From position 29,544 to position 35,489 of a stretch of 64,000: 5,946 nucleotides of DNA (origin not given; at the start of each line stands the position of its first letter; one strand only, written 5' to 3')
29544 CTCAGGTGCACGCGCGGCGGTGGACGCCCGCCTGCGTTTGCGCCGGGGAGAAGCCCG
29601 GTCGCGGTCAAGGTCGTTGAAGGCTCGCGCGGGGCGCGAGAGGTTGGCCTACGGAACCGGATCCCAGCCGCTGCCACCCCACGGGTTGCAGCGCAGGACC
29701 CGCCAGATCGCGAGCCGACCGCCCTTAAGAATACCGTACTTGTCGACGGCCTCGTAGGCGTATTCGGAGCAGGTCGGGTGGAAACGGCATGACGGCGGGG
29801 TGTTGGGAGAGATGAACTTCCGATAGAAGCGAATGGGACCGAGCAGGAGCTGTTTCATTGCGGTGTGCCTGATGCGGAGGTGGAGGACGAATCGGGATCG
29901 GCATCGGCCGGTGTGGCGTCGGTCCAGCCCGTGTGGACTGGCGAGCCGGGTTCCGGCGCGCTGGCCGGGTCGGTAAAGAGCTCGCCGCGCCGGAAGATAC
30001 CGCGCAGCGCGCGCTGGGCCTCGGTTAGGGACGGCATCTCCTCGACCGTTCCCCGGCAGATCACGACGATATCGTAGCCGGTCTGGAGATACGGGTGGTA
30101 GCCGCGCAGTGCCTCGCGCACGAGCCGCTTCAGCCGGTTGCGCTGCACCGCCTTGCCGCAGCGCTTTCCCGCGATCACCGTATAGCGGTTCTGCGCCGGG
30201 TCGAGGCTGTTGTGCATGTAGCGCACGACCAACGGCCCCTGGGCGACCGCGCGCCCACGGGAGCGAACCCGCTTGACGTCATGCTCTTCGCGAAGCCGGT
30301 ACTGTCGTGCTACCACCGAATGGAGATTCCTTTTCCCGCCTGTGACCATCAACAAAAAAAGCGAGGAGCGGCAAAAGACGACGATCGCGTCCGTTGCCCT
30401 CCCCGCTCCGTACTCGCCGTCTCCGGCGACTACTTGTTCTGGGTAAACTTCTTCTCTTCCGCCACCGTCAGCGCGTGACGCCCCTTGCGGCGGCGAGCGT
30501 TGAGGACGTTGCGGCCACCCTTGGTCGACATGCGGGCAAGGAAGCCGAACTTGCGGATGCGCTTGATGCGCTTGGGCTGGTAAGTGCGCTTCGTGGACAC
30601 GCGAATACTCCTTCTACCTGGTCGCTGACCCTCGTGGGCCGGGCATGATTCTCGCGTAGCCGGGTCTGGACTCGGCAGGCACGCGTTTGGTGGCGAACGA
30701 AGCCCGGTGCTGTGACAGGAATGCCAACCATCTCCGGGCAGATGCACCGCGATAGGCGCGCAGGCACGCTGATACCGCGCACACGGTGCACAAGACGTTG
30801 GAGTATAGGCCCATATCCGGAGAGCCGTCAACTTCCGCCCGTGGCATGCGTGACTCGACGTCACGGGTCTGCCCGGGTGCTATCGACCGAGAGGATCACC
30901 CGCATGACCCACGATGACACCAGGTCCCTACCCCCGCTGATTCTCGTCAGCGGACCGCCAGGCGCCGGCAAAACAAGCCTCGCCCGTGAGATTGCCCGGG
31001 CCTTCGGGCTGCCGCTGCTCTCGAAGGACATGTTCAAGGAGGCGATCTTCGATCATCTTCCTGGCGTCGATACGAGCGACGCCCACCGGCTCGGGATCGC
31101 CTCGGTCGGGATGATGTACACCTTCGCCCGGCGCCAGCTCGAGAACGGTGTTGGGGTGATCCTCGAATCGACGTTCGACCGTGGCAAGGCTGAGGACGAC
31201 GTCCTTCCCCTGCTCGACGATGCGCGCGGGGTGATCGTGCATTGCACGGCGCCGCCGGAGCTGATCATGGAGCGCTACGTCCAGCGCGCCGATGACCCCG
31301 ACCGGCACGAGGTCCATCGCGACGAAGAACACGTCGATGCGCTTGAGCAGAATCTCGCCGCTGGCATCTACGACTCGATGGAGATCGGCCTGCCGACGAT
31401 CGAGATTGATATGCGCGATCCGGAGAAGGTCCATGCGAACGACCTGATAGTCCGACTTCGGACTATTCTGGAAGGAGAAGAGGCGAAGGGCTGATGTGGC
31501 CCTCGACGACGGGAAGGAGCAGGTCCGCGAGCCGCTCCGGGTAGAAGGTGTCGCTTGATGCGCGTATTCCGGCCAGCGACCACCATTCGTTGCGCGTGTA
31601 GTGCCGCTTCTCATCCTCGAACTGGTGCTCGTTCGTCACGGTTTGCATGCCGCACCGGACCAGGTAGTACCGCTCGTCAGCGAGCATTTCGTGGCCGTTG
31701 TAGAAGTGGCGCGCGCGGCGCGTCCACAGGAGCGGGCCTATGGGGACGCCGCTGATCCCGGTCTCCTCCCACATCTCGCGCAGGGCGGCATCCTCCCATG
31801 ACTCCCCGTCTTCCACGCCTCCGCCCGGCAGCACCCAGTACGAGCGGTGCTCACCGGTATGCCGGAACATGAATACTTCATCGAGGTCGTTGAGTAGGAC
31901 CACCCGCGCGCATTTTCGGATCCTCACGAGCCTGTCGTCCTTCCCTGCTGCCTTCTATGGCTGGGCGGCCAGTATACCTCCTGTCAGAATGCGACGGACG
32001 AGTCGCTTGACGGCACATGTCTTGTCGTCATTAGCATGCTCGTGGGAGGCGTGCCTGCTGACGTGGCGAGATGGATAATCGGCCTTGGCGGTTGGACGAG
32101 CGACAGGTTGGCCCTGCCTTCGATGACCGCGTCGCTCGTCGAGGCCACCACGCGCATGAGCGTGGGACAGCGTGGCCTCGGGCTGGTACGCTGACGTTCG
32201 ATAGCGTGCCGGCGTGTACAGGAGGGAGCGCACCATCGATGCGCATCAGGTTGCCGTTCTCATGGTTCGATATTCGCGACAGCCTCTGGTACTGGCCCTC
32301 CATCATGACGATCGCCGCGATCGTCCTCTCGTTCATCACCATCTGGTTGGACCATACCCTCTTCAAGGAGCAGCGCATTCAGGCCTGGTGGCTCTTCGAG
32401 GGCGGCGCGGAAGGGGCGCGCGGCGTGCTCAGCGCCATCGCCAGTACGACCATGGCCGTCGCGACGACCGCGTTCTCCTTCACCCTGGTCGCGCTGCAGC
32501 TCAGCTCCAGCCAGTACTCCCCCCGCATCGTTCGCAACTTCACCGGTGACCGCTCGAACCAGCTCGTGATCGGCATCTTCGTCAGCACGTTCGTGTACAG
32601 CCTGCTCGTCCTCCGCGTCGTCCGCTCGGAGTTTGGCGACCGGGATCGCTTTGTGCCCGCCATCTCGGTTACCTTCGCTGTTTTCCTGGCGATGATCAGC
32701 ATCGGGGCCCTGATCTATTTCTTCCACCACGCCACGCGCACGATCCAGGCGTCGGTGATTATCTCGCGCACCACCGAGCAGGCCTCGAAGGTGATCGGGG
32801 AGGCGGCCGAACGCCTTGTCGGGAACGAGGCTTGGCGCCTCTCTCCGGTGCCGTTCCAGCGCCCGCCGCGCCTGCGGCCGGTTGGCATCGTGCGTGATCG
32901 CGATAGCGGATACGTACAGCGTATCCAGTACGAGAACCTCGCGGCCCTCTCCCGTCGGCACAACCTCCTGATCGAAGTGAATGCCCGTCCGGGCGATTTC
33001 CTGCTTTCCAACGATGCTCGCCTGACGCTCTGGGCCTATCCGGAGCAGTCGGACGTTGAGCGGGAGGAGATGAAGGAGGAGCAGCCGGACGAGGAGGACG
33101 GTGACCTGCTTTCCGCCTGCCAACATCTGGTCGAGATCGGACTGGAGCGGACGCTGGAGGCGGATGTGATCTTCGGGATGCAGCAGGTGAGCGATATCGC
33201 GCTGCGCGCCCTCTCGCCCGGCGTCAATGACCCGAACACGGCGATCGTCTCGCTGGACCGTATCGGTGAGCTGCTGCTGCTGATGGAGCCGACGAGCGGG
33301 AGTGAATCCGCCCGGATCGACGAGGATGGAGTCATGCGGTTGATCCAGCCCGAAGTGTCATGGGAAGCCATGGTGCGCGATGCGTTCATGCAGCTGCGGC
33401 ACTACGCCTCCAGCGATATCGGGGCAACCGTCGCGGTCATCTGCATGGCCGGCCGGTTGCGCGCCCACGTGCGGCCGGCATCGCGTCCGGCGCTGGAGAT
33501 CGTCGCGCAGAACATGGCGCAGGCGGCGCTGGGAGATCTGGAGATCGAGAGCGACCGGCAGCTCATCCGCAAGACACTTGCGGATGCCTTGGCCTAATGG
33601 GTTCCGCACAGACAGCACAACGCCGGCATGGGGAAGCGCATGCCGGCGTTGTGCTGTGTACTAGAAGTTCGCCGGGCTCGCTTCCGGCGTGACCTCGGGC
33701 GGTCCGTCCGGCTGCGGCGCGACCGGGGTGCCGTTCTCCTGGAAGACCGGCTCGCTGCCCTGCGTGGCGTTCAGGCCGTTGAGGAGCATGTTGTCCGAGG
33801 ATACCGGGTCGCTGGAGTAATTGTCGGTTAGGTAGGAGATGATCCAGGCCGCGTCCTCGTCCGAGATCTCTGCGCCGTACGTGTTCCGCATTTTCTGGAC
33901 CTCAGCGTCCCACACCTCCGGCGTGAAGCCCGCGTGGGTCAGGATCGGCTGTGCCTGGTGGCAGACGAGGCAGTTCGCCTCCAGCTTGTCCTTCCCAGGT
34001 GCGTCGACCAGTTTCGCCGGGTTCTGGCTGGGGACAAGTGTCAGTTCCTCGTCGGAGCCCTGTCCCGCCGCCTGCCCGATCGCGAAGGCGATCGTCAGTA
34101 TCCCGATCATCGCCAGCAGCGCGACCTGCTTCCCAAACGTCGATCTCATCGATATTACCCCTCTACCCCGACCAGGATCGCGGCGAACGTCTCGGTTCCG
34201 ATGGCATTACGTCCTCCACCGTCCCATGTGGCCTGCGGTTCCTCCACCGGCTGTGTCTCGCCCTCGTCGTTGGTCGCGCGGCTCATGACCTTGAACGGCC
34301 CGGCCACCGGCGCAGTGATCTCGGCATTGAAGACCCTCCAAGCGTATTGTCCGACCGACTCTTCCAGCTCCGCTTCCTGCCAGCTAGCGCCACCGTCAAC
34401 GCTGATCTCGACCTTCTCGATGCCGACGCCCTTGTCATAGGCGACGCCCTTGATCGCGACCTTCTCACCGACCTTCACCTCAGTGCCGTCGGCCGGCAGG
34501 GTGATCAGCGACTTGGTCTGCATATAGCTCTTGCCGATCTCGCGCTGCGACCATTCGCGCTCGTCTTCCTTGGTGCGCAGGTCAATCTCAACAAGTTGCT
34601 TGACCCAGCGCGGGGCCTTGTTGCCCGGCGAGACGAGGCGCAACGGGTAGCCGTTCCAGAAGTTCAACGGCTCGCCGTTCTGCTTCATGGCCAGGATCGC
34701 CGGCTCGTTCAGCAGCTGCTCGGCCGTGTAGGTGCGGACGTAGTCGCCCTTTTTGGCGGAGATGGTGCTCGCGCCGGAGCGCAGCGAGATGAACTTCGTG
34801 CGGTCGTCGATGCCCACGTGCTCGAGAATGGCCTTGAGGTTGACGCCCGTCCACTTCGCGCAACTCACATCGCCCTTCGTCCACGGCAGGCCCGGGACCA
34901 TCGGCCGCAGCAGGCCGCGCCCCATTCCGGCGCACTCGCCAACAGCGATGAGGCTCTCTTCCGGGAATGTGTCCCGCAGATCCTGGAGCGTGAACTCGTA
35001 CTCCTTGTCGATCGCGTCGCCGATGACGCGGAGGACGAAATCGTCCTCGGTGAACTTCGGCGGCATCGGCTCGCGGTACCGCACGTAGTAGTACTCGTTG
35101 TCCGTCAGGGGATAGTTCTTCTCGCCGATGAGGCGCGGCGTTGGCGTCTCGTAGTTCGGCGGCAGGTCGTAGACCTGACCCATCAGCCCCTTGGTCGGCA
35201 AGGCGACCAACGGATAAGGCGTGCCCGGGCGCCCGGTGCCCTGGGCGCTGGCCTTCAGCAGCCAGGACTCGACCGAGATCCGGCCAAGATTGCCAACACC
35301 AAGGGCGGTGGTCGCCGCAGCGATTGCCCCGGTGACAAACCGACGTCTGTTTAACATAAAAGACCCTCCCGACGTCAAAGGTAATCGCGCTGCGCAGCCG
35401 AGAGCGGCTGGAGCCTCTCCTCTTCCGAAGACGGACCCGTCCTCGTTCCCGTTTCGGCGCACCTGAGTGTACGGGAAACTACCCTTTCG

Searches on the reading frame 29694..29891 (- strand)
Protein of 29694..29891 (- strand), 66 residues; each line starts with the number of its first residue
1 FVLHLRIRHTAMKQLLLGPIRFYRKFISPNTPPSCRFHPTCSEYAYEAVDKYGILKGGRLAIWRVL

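Call 36: search_protein_families(library=pfam, proteins=[window:29694-29891:-], max_evalue=0.001)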
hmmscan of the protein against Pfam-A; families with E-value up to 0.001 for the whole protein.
window:29694-29891:- (66 aa): 1 family
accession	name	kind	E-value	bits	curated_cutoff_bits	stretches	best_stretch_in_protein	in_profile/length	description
PF01809.23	YidD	-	8.8e-23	80.3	27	1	13-66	1-54/67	Putative membrane protein insertion efficiency factor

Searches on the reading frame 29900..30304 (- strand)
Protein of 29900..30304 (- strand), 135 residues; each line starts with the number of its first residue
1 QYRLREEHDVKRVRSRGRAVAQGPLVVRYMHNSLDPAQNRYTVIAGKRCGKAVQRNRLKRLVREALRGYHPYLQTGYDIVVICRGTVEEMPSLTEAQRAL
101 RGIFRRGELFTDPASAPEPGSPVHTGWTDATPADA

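Call 36: search_protein_families(library=pfam, proteins=[window:29900-30304:-], max_evalue=0.001)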
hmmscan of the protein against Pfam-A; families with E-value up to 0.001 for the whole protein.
window:29900-30304:- (135 aa): 1 family
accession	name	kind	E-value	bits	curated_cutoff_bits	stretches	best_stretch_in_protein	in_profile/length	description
PF00825.24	Ribonuclease_P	-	2.1e-21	76.5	22.3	1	1-106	4-107/109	Ribonuclease P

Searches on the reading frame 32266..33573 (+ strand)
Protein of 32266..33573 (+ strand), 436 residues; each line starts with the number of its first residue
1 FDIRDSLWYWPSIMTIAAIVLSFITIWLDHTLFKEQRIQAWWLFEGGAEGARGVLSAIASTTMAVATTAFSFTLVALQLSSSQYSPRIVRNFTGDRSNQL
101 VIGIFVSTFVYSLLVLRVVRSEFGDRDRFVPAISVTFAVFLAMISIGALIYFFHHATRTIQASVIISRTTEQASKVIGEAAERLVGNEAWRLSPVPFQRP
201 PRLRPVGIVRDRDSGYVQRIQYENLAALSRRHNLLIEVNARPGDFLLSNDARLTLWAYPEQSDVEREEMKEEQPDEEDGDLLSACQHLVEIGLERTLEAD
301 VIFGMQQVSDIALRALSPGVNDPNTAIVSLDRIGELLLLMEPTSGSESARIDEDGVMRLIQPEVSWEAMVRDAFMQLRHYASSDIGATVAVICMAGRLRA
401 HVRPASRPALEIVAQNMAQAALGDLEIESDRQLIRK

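Call 65: search_protein_families(library=pfam, proteins=[window:32266-33573:+], max_evalue=0.00001)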
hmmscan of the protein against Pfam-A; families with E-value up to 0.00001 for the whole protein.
window:32266-33573:+ (436 aa): 1 family
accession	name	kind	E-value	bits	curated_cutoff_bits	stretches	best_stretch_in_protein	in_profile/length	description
PF10011.15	DUF2254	-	7.9e-107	357.7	28.8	1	4-391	1-362/368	Predicted membrane protein (DUF2254)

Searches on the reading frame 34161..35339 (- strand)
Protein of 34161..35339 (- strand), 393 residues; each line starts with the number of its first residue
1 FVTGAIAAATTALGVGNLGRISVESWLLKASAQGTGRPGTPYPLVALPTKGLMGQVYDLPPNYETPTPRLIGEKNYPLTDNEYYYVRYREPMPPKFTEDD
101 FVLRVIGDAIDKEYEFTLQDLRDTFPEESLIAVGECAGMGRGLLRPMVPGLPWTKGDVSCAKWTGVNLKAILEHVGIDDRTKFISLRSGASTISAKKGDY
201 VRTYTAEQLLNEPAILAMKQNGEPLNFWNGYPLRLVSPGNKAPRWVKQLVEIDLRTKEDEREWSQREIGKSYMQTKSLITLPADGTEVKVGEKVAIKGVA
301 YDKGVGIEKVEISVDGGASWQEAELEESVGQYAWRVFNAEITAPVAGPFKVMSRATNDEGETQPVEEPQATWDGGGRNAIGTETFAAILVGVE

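Call 65: search_protein_families(library=pfam, proteins=[window:34161-35339:-], max_evalue=0.00001)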
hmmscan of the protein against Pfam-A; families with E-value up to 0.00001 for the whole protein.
window:34161-35339:- (393 aa): 3 families
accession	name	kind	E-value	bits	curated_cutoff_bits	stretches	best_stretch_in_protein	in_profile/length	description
PF00174.25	Oxidored_molyb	-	8.4e-38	130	24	1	93-263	5-169/169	Oxidoreductase molybdopterin binding domain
PF03404.22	Mo-co_dimer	-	1.5e-13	51.4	22.7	1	273-372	7-120/138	Mo-co oxidoreductase dimerisation domain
PF17957.7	Big_7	-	3.6e-07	31.2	24.1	1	279-318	5-43/70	Bacterial Ig domain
